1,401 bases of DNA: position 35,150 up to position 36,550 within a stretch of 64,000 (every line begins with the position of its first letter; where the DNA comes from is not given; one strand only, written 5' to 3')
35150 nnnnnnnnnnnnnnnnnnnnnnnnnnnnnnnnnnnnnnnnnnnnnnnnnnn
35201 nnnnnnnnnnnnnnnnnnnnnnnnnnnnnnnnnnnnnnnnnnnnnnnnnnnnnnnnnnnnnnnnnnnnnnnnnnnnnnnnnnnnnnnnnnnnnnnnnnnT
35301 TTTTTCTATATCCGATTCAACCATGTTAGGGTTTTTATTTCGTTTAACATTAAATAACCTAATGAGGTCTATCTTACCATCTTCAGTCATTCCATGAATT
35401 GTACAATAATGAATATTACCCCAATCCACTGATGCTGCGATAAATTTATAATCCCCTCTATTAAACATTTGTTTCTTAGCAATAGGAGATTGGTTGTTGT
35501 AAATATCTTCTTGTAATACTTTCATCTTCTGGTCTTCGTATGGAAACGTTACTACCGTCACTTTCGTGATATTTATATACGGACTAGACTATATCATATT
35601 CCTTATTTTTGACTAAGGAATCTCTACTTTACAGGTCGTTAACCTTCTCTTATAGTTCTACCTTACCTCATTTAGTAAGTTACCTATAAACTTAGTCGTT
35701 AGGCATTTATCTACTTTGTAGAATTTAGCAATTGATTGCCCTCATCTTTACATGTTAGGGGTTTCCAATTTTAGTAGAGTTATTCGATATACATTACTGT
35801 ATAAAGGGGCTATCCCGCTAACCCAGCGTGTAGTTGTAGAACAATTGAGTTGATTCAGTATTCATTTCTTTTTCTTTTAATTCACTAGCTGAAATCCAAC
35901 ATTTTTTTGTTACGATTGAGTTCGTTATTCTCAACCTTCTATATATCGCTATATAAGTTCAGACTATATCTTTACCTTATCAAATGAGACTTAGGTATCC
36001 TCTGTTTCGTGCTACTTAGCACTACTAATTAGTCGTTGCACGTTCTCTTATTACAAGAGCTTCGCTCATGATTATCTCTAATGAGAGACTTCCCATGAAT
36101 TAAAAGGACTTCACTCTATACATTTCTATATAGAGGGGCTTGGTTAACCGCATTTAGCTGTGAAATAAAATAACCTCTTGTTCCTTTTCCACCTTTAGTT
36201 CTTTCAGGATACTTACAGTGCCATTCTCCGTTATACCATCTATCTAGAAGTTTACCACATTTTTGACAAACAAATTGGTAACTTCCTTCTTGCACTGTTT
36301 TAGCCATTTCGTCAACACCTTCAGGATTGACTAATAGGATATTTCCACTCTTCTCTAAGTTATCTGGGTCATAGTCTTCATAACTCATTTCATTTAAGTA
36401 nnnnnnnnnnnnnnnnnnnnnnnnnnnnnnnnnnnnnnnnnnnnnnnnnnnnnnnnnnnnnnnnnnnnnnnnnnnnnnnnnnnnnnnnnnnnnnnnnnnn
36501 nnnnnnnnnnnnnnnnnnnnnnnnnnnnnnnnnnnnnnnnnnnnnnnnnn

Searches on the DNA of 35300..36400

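Call 56: search_rna_families(source=window, start=35300, end=36400, threshold=evalue, max_evalue=0.001)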
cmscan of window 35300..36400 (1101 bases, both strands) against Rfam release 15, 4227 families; matches with E-value up to 0.001: 2.
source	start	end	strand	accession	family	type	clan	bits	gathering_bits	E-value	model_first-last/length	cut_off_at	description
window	35939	36157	-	RF00028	Intron_gpI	Intron;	-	90.8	50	1e-23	1-253/253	no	Group I catalytic intron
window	35564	35830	-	RF00028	Intron_gpI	Intron;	-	48.8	50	4e-11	1-253/253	no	Group I catalytic intron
